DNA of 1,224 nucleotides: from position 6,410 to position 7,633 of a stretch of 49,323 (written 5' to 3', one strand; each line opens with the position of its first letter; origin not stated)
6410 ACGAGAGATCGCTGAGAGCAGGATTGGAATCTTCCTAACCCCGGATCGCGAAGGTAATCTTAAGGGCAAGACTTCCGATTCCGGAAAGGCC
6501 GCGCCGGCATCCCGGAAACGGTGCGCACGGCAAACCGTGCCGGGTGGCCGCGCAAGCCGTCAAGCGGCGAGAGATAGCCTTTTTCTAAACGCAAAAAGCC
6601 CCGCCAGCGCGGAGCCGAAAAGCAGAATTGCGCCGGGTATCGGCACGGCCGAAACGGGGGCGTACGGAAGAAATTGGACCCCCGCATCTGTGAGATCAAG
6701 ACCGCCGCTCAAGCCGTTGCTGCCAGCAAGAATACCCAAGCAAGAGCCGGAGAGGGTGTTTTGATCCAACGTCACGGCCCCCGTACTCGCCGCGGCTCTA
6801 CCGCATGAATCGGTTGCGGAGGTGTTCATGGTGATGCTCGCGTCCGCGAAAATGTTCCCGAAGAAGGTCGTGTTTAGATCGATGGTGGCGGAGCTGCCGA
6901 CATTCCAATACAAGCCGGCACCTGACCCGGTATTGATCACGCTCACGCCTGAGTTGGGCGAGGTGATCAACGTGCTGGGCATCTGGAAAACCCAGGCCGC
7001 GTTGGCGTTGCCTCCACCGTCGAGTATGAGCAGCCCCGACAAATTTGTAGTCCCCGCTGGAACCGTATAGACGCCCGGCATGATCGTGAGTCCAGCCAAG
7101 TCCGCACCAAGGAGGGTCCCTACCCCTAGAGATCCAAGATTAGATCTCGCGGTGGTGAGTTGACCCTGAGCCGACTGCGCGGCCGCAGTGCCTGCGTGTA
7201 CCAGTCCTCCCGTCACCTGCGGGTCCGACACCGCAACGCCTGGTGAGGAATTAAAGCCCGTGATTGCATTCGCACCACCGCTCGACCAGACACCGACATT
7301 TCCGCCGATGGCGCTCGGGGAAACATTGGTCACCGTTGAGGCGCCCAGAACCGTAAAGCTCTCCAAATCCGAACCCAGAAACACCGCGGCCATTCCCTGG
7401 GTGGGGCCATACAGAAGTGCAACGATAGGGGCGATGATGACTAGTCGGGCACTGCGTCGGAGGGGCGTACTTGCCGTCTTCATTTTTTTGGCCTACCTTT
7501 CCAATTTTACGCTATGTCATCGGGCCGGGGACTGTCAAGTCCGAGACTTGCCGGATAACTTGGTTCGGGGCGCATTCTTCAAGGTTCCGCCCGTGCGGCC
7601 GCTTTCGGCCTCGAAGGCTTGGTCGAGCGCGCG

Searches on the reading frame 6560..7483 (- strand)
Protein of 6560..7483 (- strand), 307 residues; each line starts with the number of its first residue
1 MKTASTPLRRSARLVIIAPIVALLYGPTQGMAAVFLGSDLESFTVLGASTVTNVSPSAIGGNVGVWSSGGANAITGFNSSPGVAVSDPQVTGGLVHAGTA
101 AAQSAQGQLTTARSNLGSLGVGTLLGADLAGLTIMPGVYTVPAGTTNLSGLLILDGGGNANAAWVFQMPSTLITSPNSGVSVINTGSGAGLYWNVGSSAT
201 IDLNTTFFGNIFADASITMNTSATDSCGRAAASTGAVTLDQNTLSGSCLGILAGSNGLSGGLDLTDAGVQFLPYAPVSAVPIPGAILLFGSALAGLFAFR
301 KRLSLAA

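Call 61: search_protein_families(library=pfam, proteins=[window:6560-7483:-], max_evalue=0.001)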
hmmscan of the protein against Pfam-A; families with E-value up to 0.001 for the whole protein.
window:6560-7483:- (307 aa): 1 family
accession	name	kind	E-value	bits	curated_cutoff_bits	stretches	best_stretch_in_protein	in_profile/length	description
PF11999.13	Ice_binding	-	3.5e-41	141.6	28.7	1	45-244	1-207/208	Ice-binding-like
